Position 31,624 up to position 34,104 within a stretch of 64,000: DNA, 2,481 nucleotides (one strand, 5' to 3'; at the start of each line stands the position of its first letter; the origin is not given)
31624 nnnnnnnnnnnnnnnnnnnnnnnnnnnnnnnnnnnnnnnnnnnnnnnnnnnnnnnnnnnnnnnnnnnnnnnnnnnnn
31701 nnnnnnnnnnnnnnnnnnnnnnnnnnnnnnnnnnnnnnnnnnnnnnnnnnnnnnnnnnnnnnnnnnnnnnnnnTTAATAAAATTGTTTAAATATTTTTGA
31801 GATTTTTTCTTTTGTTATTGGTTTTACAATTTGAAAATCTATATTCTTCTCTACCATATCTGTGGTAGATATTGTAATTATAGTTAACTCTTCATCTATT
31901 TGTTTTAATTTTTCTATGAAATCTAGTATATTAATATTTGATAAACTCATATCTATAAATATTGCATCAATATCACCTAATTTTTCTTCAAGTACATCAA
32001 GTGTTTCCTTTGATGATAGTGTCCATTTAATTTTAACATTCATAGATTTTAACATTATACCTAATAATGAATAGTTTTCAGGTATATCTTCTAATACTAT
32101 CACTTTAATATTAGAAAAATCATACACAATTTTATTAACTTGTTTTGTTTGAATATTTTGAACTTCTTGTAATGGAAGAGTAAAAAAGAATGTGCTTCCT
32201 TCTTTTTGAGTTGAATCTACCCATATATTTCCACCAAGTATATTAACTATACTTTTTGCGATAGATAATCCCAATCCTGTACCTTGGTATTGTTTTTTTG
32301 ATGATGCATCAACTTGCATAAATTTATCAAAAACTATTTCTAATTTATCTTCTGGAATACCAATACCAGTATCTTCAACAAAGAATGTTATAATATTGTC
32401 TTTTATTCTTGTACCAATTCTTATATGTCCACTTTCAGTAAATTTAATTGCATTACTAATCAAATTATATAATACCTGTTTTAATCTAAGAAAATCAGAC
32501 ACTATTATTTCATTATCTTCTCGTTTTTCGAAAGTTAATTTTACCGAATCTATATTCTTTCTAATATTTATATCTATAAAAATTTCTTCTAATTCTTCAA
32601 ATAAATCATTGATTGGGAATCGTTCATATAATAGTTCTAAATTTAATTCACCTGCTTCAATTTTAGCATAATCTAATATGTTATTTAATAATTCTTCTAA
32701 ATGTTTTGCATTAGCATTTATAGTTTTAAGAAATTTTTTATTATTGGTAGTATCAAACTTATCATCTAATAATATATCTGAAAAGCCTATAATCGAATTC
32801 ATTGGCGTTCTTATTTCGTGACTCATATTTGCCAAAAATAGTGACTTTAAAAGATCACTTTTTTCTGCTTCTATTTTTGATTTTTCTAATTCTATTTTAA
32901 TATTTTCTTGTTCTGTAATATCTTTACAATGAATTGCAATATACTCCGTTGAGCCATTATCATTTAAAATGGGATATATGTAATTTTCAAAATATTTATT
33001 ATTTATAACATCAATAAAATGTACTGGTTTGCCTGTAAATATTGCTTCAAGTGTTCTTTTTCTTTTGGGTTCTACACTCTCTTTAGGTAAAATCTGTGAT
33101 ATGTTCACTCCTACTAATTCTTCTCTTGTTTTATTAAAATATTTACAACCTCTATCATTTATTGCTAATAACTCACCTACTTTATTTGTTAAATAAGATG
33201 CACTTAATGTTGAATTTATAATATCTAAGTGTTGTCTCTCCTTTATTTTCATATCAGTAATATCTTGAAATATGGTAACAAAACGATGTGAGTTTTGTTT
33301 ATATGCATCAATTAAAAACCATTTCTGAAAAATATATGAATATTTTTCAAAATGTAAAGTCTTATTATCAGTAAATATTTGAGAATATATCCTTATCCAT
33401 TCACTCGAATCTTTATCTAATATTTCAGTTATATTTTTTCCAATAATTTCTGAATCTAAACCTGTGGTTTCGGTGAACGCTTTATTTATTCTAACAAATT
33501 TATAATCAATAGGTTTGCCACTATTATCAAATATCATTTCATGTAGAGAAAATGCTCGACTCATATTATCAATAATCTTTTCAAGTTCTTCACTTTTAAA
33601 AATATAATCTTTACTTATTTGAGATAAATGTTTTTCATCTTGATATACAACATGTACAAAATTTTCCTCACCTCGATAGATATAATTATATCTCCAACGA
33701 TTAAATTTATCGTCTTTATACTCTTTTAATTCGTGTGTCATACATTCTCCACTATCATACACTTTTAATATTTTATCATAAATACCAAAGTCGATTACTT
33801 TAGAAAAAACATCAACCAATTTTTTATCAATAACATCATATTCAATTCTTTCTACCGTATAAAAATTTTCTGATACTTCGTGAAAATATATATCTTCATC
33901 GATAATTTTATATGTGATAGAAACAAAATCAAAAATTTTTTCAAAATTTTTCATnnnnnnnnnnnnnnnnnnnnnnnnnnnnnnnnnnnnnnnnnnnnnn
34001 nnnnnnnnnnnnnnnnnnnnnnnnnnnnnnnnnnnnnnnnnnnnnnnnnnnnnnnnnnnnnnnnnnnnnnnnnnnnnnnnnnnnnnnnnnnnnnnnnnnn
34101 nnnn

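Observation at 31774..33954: Soluble hybrid sensor histidine kinase (PAS x2-3, HisKA, HATPase, receiver) with no cognate response regulator nearby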

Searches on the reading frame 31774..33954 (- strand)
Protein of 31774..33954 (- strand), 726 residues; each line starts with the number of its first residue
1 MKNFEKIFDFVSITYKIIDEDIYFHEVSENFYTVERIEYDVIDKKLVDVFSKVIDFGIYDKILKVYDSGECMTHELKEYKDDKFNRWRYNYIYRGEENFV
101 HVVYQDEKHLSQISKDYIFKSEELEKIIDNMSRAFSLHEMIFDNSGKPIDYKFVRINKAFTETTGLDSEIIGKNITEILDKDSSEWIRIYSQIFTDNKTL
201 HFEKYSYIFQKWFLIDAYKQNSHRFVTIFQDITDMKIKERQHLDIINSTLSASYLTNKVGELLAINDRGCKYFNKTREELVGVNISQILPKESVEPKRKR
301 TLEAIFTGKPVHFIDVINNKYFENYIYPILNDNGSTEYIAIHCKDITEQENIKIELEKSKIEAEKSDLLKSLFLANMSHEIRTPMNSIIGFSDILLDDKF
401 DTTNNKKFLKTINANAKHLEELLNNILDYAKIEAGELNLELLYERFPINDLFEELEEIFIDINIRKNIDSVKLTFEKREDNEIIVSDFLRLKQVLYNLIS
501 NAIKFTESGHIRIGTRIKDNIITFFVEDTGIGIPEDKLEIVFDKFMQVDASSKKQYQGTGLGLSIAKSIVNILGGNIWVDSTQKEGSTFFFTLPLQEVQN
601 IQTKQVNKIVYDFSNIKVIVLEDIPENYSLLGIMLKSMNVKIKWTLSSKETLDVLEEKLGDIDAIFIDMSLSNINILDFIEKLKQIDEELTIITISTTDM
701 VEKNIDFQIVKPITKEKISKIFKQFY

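Call 3: search_protein_families(library=pfam, proteins=[window:31774-33954:-], max_evalue=0.01)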
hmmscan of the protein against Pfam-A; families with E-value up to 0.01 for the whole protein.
window:31774-33954:- (726 aa): 7 families
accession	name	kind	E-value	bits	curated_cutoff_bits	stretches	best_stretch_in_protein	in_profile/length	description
PF02518.31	HATPase_c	-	7e-31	107.4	26.4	1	487-596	2-110/111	Histidine kinase-, DNA gyrase B-, and HSP90-like ATPase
PF00512.31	HisKA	-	1.1e-20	73.9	26.9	1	370-435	2-66/66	His Kinase A (phospho-acceptor) domain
PF13426.13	PAS_9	-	1.6e-13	51.2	27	2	254-348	5-103/103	PAS domain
PF08448.16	PAS_4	-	2.7e-08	34.4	23.1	1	257-350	12-109/110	PAS fold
PF00072.30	Response_reg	-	3.4e-08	34.1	30.2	1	618-717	1-105/111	Response regulator receiver domain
PF13589.12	HATPase_c_3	-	0.00056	20.4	25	1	491-610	3-120/137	Histidine kinase-, DNA gyrase B-, and HSP90-like ATPase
PF00989.32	PAS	-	0.0018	18.7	22.6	0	245-308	6-69/113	PAS fold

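Call 4: search_protein_families(library=ncbifam, proteins=[window:31774-33954:-], max_evalue=0.01)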
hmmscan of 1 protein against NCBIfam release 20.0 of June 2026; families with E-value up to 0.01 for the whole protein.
window:31774-33954:- (726 aa): 81 families (the best 25 are shown)
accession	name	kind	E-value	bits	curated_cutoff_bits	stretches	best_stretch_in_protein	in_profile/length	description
TIGR02956.1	TMAO_torS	equivalog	9.4e-83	278.8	676.5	1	354-697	448-784/967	TMAO reductase system sensor histidine kinase/response regulator TorS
NF041947.1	LuxQ_Vibrio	equivalog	1.1e-75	255.1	1200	1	231-725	340-838/843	quorum-sensing autoinducer 2 sensor kinase/phosphatase LuxQ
NF038297.2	hybrid_HK_HrmK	equivalog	1.8e-66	225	725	1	342-703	207-576/607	hybrid histidine kinase/response regulator HrmK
NF008302.0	PRK11091.1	equivalog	1.7e-65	221.6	838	1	318-726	238-643/779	aerobic respiration two-component sensor histidine kinase ArcB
NF008318.0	PRK11107.1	equivalog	1e-62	212.4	890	1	349-721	271-645/920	two-component sensor histidine kinase BarA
NF046044.1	PnpS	equivalog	9.3e-57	192.8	400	1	239-594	54-390/390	two-component system histidine kinase PnpS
NF047874.1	MASE3_PAS_HK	subfamily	1.1e-56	192.9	560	1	237-617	261-645/655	MASE3 domain-containing sensor histidine kinase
NF008543.0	PRK11466.1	equivalog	1.5e-55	188.6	982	1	347-698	421-763/914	TMAO reductase system sensor histidine kinase/response regulator TorS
NF008099.0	PRK10841.1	equivalog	1.7e-55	188.3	920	2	299-608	399-703/949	two-component system sensor histidine kinase RcsC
NF045901.1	HisKinLetSLeg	equivalog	1.2e-54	185.6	1650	1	345-670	270-590/906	two-component system sensor histidine kinase LetS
NF011874.0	PRK15347.1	equivalog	1.2e-53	182.4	852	1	355-603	383-622/921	two component system sensor kinase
NF041832.1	near_NosP_CTERM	subfamily_domain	2.2e-51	175.1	400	1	365-701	2-341/370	NahK/ErcS family hybrid sensor histidine kinase/response regulator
NF033092.0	HK_WalK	equivalog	4.2e-51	174.2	725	1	233-595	250-594/594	cell wall metabolism sensor histidine kinase WalK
TIGR02966.1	phoR_proteo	equivalog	5.8e-45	153.8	334.2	1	310-592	57-332/333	phosphate regulon sensor histidine kinase PhoR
NF041831.1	NO_HK_NahK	exception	7.4e-40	136.7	1500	1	344-673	468-793/854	hybrid sensor histidine kinase/response regulator NahK/ErcS'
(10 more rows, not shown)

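Call 7: search_dna_similar(query=window:31774-33954:-, collection=phages, mode=protein, max_rows=25)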
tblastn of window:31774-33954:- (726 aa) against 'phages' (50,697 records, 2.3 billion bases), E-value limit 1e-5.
Records with a match: 171; places in all: 184; records where one place covers at least 80% of the query: 2.
Best place of each record, by identity: <60% 171.
By first word of the organism name: Bacteriophage 58; Listeria 45; Acinetobacter 18; Salmonella 13; Enterococcus 11; Staphylococcus 10; Escherichia 6; Pseudomonas 3; uncultured 2; Bacteroides 1; and 4 more.
By host as written in the record: - 84; Listeria monocytogenes 45; Staphylococcus aureus 10; Homo sapiens 8; Enterococcus faecalis 7; Escherichia coli O157:H7 ATCC 43895 6; Salmonella enterica subsp. enterica serovar Kentucky 5; Pseudomonas aeruginosa 2; and 4 more.
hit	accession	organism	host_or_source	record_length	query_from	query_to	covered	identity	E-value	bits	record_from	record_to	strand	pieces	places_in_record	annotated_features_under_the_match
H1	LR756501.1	uncultured phage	metagenomic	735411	100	716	85%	30.6%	1e-44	255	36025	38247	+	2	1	record has no annotation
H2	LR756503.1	uncultured phage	metagenomic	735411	100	716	85%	30.6%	1e-44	255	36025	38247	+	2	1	record has no annotation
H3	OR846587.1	Enterococcus phage Efs 1-1-1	Enterococcus faecalis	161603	170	594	59%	25.7%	2e-27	125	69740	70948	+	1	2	record has no annotation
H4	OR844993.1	Staphylococcus phage SA 1306 Kay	Staphylococcus aureus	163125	234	589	49%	30.7%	1e-22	110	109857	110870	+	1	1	record has no annotation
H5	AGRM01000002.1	Salmonella enterica subsp. houtenae str. ATCC BAA-1581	Homo sapiens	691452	322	726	56%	26.9%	2e-37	157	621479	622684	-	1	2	PAS domain S-box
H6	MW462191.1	Bacteriophage sp.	freshwater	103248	232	607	52%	28.5%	2e-35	150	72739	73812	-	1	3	EvgS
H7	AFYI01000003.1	Salmonella enterica subsp. enterica serovar Infantis str. ...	Homo sapiens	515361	342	725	53%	27.7%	2e-31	138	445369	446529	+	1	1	TMAO reductase sytem sensor TorS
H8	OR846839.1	Listeria phage LM 4-11-1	Listeria monocytogenes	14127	168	593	59%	25.0%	2e-24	115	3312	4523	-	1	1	record has no annotation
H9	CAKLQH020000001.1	Acinetobacter phage MD-2021a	not known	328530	340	713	52%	27.9%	1e-25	120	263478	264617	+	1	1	arcB: aerobic respiration control protein (bifunctional two-component ...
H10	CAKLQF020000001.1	Acinetobacter phage MD-2021a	not known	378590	340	713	52%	27.9%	1e-25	120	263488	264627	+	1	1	arcB: aerobic respiration control protein (bifunctional two-component ...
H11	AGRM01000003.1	Salmonella enterica subsp. houtenae str. ATCC BAA-1581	Homo sapiens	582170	342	683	47%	29.6%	3e-30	134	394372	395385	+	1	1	TMAO reductase sytem sensor TorS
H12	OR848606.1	Listeria phage LM 4-14-1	Listeria monocytogenes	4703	214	593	52%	26.1%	7e-24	114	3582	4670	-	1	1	record has no annotation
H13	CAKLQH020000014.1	Acinetobacter phage MD-2021a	not known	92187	345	638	40%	33.5%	2e-35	150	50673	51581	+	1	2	barA: sensor histidine kinase/response regulator BarA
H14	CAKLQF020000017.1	Acinetobacter phage MD-2021a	not known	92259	345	638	40%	33.5%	2e-35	150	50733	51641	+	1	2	barA: sensor histidine kinase/response regulator BarA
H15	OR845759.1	Escherichia phage ECO95 1-6-1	Escherichia coli O157:H7 ATCC 43895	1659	322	649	45%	30.0%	5e-33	139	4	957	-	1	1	record has no annotation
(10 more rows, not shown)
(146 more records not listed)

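Call 9: search_protein_families(library=phrogs, proteins=[window:31774-33954:-], max_evalue=0.001)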
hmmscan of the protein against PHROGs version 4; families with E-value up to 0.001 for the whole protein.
window:31774-33954:- (726 aa): 7 families
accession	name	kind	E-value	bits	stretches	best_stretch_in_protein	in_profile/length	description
phrog_20458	-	unknown function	9.9e-71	240.1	1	336-696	411-780/829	-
phrog_857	-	unknown function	3.2e-53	182.6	1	365-598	236-463/468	-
phrog_10912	-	other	1.6e-48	166.4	1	229-602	609-968/970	kinase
phrog_18358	-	unknown function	2e-44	152.9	1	337-698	400-753/904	-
phrog_5982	-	unknown function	2.4e-39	136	2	522-703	776-955/1030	-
phrog_28116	-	unknown function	2.1e-12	47.7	1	358-596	271-503/512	-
phrog_731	-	unknown function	0.00012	22.5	1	616-704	2-88/227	-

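Call 10: find_encoding_contigs(protein=window:31774-33954:-, flank=10000, max_places=6)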
Protein window:31774-33954:- (726 aa): 1 contig read that carries it; 1 place shown.
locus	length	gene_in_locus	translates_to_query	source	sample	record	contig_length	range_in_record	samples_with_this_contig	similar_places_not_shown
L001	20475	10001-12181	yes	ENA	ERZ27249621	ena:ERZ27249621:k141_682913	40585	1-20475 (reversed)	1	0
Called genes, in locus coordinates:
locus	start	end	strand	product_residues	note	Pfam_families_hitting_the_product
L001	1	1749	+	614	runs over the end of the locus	-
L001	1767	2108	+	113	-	-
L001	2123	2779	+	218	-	-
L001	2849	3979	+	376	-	PF00575:S1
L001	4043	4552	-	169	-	PF02357:NusG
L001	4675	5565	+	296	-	PF04055:Radical_SAM (faint)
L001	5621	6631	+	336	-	PF05265:DUF723, PF14311:DUF4379 (faint), PF01155:HypA (faint), PF05265:DUF723 (weak), PF21817:CapR (weak)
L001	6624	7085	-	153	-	-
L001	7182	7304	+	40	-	-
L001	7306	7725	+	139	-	-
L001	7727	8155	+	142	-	-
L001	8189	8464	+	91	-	-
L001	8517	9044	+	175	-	-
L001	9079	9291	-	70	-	-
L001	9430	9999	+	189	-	PF00265:TK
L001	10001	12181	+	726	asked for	PF08448:PAS_4 (weak), PF13426:PAS_9 (weak), PF00512:HisKA, PF02518:HATPase_c, PF00072:Response_reg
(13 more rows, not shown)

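Call 11: find_homologous_proteins(query=window:31774-33954:-, max_evalue=1e-10)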
Query window:31774-33954:- (726 aa): 7825 proteins with E <= 1e-10 among 8000 candidates; the best 120 are listed.
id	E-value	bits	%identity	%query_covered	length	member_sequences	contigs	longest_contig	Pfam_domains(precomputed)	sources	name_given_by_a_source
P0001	0.0e+0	1577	100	100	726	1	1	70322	PF13426.14,PF08448.17,PF02518.32,PF00512.32,PF00072.31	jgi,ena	-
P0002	0.0e+0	1225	78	100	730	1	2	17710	PF13426.14,PF08448.17,PF02518.32,PF00512.32,PF00072.31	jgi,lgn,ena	-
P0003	0.0e+0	1190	74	100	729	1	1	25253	PF13426.14,PF08448.17,PF02518.32,PF00512.32,PF00072.31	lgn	-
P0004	0.0e+0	1120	71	100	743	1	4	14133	PF13426.14,PF08448.17,PF02518.32,PF00512.32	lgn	-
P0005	0.0e+0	1116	74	100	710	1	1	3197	PF13426.14,PF08448.17,PF02518.32,PF00512.32,PF00989.32,PF00072.31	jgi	-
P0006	4.6e-283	959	66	83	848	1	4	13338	PF13596.13,PF08447.19,PF13426.14,PF08448.17,PF02518.32,PF00512.32,PF00989.32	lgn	-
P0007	2.0e-276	937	60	99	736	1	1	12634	PF13426.14,PF13188.14,PF08448.17,PF02518.32,PF00512.32,PF00989.32,PF00072.31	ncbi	-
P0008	2.2e-268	911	63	99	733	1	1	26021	PF13426.14,PF13188.14,PF08448.17,PF02518.32,PF00512.32,PF00989.32,PF00072.31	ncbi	-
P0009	6.0e-231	787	58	91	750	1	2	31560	PF13426.14,PF13188.14,PF08448.17,PF02518.32,PF00512.32,PF00989.32,PF00072.31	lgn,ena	-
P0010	3.5e-221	755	53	94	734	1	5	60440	PF13426.14,PF08448.17,PF02518.32,PF00512.32,PF00989.32,PF00072.31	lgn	-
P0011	2.8e-214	732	68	68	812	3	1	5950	PF13426.14,PF13188.14,PF10114.16,PF08448.17,PF02518.32,PF00512.32,PF00989.32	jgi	jgi:PAS domain S-box-containing protein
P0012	1.5e-206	706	56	85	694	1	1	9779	PF13426.14,PF13188.14,PF08448.17,PF02518.32,PF00512.32,PF00989.32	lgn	-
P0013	2.8e-205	702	77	59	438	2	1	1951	PF02518.32,PF00512.32,PF00072.31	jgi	-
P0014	3.6e-124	434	47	66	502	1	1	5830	PF02518.32,PF00512.32,PF00072.31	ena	-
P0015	4.1e-121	424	38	53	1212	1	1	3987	PF08447.19,PF13426.14,PF13188.14,PF24820.2,PF08448.17,PF02518.32,PF00512.32,PF00989.32,PF00072.31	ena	-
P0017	5.5e-106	374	43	66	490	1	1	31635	PF13426.14,PF08448.17,PF02518.32,PF00512.32,PF00989.32,PF00072.31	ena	-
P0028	3.9e-85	305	34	82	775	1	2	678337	PF13426.14,PF13188.14,PF12860.14,PF08448.17,PF02518.32,PF00512.32,PF21332.4,PF00989.32,PF00072.31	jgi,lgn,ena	jgi:two-component system CheB/CheR fusion protein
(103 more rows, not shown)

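Call 13: find_related_loci(query=window:31774-33954:-, collection=viral_contigs, flank=10000)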
Query window:31774-33954:- (726 aa) in viral_contigs; peptide patterns used: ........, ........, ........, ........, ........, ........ (x = any residue, [..] = any of these).
5 stretches matched a pattern, but none encodes a relative of the query by tblastn (E <= 1e-3).

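Call 15: find_encoding_contigs(protein=P0010, flank=10000, max_places=2)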
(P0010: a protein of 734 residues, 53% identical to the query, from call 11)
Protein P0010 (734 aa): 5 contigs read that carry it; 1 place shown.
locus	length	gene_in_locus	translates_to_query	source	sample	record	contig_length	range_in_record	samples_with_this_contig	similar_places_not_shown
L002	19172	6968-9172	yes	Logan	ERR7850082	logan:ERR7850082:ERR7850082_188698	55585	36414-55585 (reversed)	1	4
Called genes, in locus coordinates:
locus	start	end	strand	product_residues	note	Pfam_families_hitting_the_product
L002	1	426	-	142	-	?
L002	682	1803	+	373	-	PF13509:S1_2 (faint), PF00575:S1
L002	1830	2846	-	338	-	PF21817:CapR (faint), PF05265:DUF723 (weak), PF14311:DUF4379 (faint), PF01155:HypA (faint), PF25206:DUF7836 (faint), PF05265:DUF723 (weak)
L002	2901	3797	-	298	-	PF04055:Radical_SAM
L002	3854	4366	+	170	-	PF02357:NusG, PF00467:KOW (weak)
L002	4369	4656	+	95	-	-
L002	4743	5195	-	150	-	-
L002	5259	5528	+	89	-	-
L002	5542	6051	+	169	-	PF01966:HD (weak)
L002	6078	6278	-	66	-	-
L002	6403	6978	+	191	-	PF00265:TK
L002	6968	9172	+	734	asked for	PF00989:PAS (faint), PF08448:PAS_4, PF13426:PAS_9 (weak), PF00512:HisKA, PF02518:HATPase_c, PF00072:Response_reg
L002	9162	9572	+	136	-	-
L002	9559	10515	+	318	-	PF01370:Epimerase, PF02719:Polysacc_synt_2 (faint), PF04321:RmlD_sub_bind (faint), PF16363:GDP_Man_Dehyd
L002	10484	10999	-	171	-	-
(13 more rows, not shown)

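Call 16: find_encoding_contigs(protein=P0009, flank=10000, max_places=2)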
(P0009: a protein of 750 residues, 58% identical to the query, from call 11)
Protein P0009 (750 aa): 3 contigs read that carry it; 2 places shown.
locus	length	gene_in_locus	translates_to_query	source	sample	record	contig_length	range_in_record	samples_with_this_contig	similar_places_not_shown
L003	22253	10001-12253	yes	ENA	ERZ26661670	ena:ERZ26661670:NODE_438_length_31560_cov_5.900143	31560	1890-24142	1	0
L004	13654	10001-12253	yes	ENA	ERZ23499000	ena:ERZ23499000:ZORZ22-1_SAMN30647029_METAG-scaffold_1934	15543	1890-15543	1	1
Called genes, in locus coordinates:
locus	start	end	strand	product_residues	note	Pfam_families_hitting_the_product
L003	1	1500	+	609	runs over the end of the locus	-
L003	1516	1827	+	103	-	-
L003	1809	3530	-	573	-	PF24308:DUF7487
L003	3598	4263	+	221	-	-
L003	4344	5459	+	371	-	PF00575:S1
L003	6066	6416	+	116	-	-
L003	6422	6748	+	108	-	-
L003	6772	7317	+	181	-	-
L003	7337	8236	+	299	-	PF04055:Radical_SAM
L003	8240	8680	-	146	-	-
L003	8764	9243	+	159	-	-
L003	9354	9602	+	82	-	-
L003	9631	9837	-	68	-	-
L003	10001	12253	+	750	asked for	PF00072:Response_reg, PF13188:PAS_8 (faint), PF00989:PAS (faint), PF08448:PAS_4 (weak), PF13426:PAS_9, PF00512:HisKA, PF02518:HATPase_c, PF00072:Response_reg (weak)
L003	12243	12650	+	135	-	-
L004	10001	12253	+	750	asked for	PF00072:Response_reg, PF13188:PAS_8 (faint), PF00989:PAS (faint), PF08448:PAS_4 (weak), PF13426:PAS_9, PF00512:HisKA, PF02518:HATPase_c, PF00072:Response_reg (weak)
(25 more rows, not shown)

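Call 17: find_encoding_contigs(protein=P0008, flank=10000, max_places=2)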
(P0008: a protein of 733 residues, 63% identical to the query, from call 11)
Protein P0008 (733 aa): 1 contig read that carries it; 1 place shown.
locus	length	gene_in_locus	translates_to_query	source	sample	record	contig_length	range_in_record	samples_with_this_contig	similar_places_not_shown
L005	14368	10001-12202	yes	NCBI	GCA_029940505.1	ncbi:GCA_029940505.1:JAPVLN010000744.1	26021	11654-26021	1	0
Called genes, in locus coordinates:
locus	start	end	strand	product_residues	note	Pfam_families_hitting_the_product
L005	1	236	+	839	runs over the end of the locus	PF02861:Clp_N, PF00004:AAA, PF17871:AAA_lid_9, PF02151:UVR, PF00004:AAA, PF07724:AAA_2, PF07728:AAA_5, PF10431:ClpB_D2-small, +11 more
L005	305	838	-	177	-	-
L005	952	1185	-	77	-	-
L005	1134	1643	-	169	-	-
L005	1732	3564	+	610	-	-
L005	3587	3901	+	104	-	-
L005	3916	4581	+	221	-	-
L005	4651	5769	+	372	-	PF00575:S1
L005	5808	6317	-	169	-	PF02357:NusG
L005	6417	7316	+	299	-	PF04055:Radical_SAM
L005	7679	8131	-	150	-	-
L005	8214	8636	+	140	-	-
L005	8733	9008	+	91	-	-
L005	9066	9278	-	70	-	-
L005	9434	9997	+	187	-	PF00265:TK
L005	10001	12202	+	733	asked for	PF00989:PAS (weak), PF13188:PAS_8 (faint), PF13426:PAS_9 (weak), PF08448:PAS_4, PF13426:PAS_9, PF00512:HisKA, PF02518:HATPase_c, PF00072:Response_reg (weak)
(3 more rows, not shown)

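Call 18: find_encoding_contigs(protein=P0003, flank=10000, max_places=2)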
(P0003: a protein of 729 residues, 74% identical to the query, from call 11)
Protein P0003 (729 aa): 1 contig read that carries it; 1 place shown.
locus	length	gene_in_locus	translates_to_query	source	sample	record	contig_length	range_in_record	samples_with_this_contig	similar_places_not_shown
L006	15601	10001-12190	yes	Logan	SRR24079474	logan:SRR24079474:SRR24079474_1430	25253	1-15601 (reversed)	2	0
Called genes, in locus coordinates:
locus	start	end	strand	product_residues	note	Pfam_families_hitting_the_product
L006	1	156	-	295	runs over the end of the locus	PF04055:Radical_SAM (weak)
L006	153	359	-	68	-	-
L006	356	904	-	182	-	-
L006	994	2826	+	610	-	-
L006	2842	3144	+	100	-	-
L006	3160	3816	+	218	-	-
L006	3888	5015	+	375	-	PF00575:S1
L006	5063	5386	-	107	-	PF13620:CarboxypepD_reg (weak), PF13715:CarbopepD_reg_2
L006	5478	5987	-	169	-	PF02357:NusG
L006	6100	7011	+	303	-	PF04055:Radical_SAM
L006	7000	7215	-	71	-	-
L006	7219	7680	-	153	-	-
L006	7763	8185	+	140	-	-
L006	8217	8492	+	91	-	-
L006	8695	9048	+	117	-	-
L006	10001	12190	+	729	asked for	PF08448:PAS_4 (weak), PF13426:PAS_9 (weak), PF00512:HisKA, PF02518:HATPase_c, PF00072:Response_reg (weak)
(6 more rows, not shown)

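Call 33: get_annotated_region(hit=H1, flank=12000)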
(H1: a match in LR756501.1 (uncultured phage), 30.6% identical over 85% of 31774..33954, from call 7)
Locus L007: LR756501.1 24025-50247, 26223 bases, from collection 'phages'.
description: uncultured phage genome assembly, chromosome: 1.
organism: uncultured phage (NCBI taxid 278008)
taxonomy: Viruses; environmental samples
host: -; source: metagenomic; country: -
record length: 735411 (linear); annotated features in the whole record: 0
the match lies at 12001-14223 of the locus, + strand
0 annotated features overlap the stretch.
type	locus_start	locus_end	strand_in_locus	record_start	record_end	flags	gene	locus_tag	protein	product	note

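Call 37: find_encoding_contigs(protein=P0017, flank=10000, max_places=2)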
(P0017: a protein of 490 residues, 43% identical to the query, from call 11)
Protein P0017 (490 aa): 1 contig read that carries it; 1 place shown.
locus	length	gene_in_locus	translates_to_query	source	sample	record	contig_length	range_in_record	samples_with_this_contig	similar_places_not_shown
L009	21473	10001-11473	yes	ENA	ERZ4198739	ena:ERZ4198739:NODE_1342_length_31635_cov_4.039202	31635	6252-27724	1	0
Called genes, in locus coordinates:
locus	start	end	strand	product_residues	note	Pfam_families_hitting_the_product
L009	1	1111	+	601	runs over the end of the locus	-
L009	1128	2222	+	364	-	-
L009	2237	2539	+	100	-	-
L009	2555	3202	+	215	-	-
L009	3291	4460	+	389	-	PF00575:S1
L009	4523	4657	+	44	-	PF01541:GIY-YIG (weak)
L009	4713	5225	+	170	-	-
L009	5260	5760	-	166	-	PF02357:NusG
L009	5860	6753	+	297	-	PF04055:Radical_SAM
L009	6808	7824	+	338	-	PF01155:HypA (faint), PF05265:DUF723, PF14311:DUF4379 (faint), PF25206:DUF7836 (faint), PF05265:DUF723, PF21817:CapR (weak)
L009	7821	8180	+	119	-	-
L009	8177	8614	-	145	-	-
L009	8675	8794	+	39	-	-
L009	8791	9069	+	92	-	-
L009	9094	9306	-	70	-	-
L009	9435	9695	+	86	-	PF00265:TK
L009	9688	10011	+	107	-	-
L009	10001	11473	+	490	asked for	PF00989:PAS (weak), PF08448:PAS_4 (weak), PF13426:PAS_9, PF00512:HisKA, PF02518:HATPase_c, PF00072:Response_reg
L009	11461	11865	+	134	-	-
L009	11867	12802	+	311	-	PF01370:Epimerase, PF02719:Polysacc_synt_2 (faint), PF04321:RmlD_sub_bind (weak), PF16363:GDP_Man_Dehyd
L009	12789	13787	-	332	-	-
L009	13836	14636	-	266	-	PF14528:LAGLIDADG_3 (faint)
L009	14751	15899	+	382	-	PF01743:PolyA_pol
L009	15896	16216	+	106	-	-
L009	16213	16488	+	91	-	-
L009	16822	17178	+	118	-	PF00072:Response_reg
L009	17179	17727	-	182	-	PF04308:RNaseH_like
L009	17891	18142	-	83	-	-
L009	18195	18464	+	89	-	-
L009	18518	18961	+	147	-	-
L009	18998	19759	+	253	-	PF00149:Metallophos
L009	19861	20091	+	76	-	-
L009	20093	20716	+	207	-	-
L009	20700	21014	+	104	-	-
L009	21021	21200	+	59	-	-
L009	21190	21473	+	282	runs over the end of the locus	PF22945:LEM-3_GIY-YIG (weak)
